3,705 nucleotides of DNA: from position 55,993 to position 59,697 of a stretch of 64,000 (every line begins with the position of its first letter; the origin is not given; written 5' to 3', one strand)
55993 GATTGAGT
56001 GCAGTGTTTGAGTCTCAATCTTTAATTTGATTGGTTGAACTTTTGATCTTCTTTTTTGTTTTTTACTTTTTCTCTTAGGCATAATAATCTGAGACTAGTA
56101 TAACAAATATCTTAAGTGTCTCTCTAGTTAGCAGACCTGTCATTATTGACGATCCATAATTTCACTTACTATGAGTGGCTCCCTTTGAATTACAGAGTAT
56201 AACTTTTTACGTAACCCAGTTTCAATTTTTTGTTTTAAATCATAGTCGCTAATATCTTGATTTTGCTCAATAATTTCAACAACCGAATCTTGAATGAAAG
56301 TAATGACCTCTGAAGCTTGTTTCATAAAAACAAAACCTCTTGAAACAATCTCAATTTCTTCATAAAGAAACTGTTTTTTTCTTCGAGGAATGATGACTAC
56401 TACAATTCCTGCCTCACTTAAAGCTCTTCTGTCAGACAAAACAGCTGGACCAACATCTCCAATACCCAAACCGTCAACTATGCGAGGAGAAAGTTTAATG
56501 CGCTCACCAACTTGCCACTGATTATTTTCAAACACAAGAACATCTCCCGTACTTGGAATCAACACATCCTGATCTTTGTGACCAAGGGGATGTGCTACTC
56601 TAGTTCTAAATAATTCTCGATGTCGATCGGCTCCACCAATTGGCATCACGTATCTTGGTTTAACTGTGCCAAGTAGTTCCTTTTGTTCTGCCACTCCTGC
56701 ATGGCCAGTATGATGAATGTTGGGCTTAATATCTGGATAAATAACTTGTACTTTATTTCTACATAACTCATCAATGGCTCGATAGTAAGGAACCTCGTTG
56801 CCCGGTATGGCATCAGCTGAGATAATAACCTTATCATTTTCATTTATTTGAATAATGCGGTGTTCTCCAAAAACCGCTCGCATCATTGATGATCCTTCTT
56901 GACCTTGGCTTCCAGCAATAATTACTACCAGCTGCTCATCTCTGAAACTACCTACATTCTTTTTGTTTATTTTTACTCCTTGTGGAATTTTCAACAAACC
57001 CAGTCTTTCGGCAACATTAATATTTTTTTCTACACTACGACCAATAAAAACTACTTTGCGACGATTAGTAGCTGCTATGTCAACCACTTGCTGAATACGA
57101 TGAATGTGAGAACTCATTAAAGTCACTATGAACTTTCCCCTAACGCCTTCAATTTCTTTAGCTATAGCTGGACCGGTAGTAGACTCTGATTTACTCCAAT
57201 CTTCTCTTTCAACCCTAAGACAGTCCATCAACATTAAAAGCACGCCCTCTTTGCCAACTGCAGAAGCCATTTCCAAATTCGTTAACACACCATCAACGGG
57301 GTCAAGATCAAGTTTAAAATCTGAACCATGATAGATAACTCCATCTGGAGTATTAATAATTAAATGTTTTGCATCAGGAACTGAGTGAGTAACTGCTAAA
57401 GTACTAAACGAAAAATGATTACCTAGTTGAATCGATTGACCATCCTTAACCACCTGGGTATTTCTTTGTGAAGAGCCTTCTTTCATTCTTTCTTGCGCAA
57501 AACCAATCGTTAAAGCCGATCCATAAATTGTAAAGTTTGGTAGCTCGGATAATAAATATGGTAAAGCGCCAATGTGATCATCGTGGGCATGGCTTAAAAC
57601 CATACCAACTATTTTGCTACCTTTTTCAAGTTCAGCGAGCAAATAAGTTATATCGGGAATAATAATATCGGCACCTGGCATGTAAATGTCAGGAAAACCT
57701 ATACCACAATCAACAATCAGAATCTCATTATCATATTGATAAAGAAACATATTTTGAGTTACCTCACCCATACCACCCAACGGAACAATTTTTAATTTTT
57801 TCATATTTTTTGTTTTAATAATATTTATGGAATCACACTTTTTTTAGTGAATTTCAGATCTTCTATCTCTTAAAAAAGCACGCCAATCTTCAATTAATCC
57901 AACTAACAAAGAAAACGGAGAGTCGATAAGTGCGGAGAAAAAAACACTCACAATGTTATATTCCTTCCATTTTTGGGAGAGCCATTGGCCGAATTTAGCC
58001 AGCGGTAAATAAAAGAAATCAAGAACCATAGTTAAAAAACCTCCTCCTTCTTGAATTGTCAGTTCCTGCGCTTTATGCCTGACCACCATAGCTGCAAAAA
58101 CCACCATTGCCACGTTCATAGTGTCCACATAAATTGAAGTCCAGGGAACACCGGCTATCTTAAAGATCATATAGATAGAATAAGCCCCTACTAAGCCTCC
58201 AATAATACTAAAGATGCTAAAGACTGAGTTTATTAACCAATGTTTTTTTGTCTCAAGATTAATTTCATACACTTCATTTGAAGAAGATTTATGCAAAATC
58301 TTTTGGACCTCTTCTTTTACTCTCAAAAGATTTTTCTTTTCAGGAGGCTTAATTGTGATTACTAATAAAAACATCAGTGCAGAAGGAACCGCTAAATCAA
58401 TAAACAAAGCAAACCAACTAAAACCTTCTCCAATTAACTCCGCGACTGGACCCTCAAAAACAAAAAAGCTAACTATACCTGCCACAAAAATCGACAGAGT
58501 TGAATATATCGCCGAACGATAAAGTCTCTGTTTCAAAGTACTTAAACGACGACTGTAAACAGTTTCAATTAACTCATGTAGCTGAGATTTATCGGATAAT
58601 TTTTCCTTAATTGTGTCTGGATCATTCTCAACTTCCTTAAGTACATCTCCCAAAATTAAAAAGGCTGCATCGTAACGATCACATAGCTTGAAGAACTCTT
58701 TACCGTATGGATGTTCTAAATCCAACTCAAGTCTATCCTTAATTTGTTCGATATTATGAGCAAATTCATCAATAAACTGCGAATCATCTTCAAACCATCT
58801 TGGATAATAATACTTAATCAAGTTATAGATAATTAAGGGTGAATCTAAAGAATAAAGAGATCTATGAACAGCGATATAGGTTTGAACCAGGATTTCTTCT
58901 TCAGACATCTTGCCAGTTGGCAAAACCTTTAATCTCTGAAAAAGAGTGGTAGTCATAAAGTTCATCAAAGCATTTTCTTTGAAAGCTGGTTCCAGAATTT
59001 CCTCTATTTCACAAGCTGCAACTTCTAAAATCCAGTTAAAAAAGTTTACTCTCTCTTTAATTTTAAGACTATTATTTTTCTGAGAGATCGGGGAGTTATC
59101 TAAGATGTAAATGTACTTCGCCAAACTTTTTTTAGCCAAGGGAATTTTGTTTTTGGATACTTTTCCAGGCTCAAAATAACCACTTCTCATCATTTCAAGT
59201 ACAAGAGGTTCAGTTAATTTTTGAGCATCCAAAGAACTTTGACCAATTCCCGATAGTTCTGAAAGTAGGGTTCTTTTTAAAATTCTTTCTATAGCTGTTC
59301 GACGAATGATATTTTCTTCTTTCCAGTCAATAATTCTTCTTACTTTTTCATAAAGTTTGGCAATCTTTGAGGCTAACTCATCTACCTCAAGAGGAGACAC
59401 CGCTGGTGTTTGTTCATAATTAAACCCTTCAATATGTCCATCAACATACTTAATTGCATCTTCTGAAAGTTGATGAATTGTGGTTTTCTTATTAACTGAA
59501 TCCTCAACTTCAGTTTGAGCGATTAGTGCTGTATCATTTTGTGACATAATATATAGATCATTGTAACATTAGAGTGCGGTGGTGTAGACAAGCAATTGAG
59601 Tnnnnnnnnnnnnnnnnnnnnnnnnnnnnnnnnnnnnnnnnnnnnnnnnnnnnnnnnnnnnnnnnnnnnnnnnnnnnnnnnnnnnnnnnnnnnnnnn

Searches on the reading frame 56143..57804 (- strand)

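Call 3: search_protein_families(library=pfam, proteins=[window:56143-57804:-], max_evalue=0.01)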
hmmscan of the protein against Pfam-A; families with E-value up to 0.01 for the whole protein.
window:56143-57804:- (553 aa): 5 families
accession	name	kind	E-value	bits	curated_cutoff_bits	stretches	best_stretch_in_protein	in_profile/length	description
PF22505.1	RNase_J_b_CASP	-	3.8e-36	124.1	27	1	223-347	2-126/126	Ribonuclease J, beta-CASP domain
PF17770.6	RNase_J_C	-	1.1e-15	58.9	23.8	1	455-550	1-100/102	Ribonuclease J C-terminal domain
PF00753.33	Lactamase_B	-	1.1e-11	45.5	22.7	1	13-99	2-78/196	Metallo-beta-lactamase superfamily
PF12706.13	Lactamase_B_2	-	3.1e-06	27.4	27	1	59-164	25-144/200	Beta-lactamase superfamily domain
PF07521.17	RMMBL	-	0.0019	18.6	21.6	1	363-404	12-53/63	Zn-dependent metallo-hydrolase RNA specificity domain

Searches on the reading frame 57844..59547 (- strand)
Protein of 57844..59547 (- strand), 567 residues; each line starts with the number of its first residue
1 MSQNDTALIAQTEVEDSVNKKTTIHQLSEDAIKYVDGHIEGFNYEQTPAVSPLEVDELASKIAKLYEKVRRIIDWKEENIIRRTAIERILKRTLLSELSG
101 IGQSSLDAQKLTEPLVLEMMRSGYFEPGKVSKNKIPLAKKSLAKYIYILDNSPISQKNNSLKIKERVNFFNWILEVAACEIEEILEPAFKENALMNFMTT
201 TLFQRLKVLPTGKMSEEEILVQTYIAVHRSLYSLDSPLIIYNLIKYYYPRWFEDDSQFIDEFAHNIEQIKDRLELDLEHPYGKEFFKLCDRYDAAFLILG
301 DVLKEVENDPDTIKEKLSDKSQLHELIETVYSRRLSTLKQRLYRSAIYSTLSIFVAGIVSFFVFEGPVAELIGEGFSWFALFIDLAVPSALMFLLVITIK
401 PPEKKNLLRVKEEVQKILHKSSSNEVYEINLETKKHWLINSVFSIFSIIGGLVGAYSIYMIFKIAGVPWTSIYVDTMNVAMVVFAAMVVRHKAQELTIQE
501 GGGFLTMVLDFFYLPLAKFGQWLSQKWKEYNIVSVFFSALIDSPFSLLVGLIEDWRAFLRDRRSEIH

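Call 3: search_protein_families(library=pfam, proteins=[window:57844-59547:-], max_evalue=0.01)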
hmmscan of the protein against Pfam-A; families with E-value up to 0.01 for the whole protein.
window:57844-59547:- (567 aa): 2 families
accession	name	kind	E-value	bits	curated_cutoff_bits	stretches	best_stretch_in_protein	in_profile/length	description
PF07690.21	MFS_1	-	3.5e-05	23.3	33.4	1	351-522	123-296/347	Major Facilitator Superfamily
PF03706.18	LPG_synthase_TM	-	0.0076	16.2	33.4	0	347-486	118-255/302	Lysylphosphatidylglycerol synthase TM region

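Call 4: search_protein_families(library=ncbifam, proteins=[window:57844-59547:-], max_evalue=0.01)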
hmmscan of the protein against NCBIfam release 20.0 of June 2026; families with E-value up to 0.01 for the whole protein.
window:57844-59547:- (567 aa): 1 family
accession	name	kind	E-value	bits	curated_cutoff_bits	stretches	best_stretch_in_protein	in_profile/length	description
TIGR00893.1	2A0114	subfamily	0.00083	18.4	395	1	351-476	120-244/399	D-galactonate transporter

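Call 22: search_protein_families(library=padloc, proteins=[window:57844-59547:-], max_evalue=0.01)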
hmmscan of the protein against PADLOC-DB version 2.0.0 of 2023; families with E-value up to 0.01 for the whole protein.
window:57844-59547:- (567 aa): 0 families

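Call 60: search_solved_structures(query=window:57844-59547:-, max_evalue=1)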
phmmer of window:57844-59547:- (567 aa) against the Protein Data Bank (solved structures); distinct sequences matched with E-value up to 1: 0.
